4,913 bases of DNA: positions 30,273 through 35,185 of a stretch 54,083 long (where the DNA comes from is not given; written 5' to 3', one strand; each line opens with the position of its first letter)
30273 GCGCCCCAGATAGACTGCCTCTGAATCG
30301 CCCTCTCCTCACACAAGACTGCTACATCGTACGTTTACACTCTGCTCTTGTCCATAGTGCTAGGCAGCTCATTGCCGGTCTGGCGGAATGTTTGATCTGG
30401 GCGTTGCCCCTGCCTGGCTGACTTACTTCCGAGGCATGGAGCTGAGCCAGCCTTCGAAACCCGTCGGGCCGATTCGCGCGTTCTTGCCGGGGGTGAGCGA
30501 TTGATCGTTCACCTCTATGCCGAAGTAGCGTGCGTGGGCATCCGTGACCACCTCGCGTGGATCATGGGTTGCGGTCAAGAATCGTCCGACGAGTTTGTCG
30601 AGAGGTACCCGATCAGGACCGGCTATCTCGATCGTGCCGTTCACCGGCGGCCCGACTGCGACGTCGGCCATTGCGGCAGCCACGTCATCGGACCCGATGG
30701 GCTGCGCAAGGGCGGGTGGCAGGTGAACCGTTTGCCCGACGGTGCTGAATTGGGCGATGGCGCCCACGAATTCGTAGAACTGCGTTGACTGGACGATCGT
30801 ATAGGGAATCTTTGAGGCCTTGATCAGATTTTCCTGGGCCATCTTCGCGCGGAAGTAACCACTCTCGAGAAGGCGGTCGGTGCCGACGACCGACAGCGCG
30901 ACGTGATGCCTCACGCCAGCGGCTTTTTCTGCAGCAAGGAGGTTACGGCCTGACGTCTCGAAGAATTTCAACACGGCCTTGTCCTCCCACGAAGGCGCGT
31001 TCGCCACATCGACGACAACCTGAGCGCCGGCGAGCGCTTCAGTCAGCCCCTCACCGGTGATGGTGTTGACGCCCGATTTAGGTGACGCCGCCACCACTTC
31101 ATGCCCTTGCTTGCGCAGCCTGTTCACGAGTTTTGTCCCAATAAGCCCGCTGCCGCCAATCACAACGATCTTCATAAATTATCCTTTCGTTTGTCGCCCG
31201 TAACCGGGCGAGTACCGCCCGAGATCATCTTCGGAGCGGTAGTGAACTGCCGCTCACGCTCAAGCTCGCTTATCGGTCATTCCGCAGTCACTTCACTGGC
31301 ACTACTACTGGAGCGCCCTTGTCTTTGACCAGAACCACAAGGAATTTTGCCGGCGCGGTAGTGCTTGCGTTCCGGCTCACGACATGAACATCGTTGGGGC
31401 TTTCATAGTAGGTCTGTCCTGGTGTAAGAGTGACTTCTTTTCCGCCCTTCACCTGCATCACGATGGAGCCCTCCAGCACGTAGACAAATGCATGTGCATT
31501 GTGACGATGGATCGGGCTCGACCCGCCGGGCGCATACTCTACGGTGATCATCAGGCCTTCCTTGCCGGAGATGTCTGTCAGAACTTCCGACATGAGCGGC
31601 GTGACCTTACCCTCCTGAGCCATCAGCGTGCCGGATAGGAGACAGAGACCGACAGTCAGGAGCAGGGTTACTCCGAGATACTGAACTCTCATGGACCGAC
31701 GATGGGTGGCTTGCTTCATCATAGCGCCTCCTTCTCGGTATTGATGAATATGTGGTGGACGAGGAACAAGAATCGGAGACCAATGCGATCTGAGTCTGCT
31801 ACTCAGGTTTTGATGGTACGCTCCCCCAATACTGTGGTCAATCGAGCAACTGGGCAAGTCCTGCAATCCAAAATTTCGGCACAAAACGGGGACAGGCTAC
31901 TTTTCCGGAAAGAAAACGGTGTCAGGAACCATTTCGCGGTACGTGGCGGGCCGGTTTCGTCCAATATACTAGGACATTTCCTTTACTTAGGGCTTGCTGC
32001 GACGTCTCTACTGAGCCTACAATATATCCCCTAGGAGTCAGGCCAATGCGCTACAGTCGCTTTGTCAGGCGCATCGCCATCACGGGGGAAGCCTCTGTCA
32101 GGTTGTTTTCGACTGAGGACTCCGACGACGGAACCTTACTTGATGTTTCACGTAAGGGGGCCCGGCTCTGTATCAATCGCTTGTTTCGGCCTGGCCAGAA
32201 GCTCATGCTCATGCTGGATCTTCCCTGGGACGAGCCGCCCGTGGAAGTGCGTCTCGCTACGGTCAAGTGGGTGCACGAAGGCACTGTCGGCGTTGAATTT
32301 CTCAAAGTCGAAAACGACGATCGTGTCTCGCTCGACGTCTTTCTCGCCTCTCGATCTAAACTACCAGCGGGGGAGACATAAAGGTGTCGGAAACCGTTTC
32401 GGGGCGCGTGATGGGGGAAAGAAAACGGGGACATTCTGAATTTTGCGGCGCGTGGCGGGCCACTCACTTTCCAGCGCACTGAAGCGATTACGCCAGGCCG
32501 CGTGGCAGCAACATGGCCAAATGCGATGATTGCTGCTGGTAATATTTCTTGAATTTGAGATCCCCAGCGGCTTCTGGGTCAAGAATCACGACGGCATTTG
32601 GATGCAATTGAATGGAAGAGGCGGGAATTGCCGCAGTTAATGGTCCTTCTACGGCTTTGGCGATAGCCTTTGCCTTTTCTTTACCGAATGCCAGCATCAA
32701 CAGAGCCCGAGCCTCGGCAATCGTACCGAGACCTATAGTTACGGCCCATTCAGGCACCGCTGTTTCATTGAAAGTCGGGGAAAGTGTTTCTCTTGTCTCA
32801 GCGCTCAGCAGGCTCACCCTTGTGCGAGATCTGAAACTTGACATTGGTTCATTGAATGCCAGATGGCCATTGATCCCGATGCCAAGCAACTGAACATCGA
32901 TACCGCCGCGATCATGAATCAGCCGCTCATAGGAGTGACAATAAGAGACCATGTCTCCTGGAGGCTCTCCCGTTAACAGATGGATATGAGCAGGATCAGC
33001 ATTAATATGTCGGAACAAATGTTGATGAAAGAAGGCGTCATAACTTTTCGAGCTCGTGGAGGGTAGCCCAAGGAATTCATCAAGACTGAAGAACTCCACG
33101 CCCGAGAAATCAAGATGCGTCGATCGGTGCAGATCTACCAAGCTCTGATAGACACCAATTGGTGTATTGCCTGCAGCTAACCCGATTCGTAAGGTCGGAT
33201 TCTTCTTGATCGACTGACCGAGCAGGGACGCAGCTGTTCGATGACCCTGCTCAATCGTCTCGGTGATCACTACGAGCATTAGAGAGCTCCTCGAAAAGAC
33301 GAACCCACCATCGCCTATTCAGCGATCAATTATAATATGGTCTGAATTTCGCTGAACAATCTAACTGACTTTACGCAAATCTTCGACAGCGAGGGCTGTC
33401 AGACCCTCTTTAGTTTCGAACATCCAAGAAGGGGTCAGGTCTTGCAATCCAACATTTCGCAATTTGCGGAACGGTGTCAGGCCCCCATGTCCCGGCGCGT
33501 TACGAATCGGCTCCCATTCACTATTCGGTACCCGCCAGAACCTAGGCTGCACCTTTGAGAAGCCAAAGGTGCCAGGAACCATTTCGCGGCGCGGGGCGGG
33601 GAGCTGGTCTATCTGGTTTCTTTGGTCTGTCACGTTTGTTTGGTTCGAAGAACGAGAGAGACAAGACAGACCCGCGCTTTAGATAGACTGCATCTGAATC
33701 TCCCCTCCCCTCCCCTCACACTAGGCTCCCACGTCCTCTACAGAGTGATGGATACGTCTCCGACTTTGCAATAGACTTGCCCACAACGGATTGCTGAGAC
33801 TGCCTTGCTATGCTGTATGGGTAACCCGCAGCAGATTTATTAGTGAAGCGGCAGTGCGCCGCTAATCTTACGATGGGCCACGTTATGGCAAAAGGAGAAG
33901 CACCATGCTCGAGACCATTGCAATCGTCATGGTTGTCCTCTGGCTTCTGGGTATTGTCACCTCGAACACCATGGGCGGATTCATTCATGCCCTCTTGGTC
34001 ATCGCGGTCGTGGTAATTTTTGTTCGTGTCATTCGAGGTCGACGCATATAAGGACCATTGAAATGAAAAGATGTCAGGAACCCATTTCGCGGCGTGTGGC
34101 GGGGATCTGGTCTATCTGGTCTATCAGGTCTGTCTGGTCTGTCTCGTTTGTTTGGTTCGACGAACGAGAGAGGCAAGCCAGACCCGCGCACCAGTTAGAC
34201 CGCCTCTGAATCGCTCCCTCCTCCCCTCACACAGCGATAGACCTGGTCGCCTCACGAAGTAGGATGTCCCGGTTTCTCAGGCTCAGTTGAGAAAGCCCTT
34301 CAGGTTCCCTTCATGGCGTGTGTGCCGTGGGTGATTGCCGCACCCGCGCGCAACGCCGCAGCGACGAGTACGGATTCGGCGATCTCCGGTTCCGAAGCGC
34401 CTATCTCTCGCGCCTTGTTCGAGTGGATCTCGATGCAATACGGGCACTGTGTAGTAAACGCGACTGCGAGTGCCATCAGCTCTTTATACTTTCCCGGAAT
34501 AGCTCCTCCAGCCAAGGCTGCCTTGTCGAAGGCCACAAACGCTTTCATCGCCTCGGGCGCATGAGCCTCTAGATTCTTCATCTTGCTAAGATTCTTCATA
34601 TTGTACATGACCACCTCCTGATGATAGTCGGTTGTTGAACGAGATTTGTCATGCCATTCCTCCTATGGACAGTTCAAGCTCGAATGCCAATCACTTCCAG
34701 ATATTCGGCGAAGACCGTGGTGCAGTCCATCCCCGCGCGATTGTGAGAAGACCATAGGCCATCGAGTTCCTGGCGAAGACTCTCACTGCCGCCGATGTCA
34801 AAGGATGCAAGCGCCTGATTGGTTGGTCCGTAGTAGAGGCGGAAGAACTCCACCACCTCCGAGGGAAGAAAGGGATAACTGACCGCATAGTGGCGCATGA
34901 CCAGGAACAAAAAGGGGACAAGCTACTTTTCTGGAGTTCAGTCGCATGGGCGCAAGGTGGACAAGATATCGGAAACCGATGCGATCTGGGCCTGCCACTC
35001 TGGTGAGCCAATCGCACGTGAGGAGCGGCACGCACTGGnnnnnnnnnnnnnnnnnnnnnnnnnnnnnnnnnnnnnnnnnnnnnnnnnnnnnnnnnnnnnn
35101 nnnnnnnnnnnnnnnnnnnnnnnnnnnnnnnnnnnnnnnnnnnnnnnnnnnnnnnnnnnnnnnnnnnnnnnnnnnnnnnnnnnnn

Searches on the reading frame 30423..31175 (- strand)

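Call 17: search_protein_families(library=pfam, proteins=[window:30423-31175:-], max_evalue=0.01)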
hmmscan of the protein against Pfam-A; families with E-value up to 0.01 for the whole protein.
window:30423-31175:- (250 aa): 5 families
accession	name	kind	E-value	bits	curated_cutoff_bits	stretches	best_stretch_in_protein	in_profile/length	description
PF13460.12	NAD_binding_10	-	2.2e-12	47.7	27.2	1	7-172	1-180/184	NAD(P)H-binding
PF05368.20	NmrA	-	2e-08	34.6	27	1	2-136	4-152/298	NmrA-like family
PF01370.27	Epimerase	-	7.4e-06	26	20.9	1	3-57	1-71/240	NAD dependent epimerase/dehydratase family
PF04321.23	RmlD_sub_bind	-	0.00013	21.6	27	1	1-58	1-59/287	RmlD substrate binding domain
PF01113.26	DapB_N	-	0.0051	17.3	25.6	0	1-56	1-73/124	Dihydrodipicolinate reductase, N-terminus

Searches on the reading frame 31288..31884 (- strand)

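Call 17: search_protein_families(library=pfam, proteins=[window:31288-31884:-], max_evalue=0.01)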
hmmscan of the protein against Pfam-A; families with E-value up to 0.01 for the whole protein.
window:31288-31884:- (198 aa): 4 families
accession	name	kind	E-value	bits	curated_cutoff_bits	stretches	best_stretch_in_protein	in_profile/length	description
PF07883.17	Cupin_2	-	1e-17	64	27.2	1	114-184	2-69/70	Cupin domain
PF00190.28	Cupin_1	-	3.2e-06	27.2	22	1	90-168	13-98/151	Cupin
PF12973.13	Cupin_7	-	0.00035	20.8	27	1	112-168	35-86/105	ChrR Cupin-like domain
PF05899.18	Cupin_3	-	0.00095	19.3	23.5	1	131-163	26-58/74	EutQ-like cupin domain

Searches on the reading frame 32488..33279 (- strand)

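Call 17: search_protein_families(library=pfam, proteins=[window:32488-33279:-], max_evalue=0.01)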
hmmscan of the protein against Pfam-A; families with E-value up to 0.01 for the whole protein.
window:32488-33279:- (263 aa): 1 family
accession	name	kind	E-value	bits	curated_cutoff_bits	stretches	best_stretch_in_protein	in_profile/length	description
PF01182.26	Glucosamine_iso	-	1.1e-24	88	27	1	9-226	7-219/225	Glucosamine-6-phosphate isomerases/6-phosphogluconolactonase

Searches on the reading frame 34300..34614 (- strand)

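Call 18: search_protein_families(library=pfam, proteins=[window:34300-34614:-], max_evalue=0.01)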
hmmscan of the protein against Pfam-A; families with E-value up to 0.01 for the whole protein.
window:34300-34614:- (104 aa): 1 family
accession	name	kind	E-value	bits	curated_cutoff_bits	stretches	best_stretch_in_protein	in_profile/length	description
PF02627.25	CMD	-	1.5e-20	73.4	23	1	20-102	1-83/84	Carboxymuconolactone decarboxylase family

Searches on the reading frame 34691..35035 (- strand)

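Call 18: search_protein_families(library=pfam, proteins=[window:34691-35035:-], max_evalue=0.01)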
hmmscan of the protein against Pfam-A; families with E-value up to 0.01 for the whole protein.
window:34691-35035:- (114 aa): 1 family
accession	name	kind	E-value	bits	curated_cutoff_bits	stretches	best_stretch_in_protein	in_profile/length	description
PF03884.20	YacG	-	0.0012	19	25.5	1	23-49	1-28/52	DNA gyrase inhibitor YacG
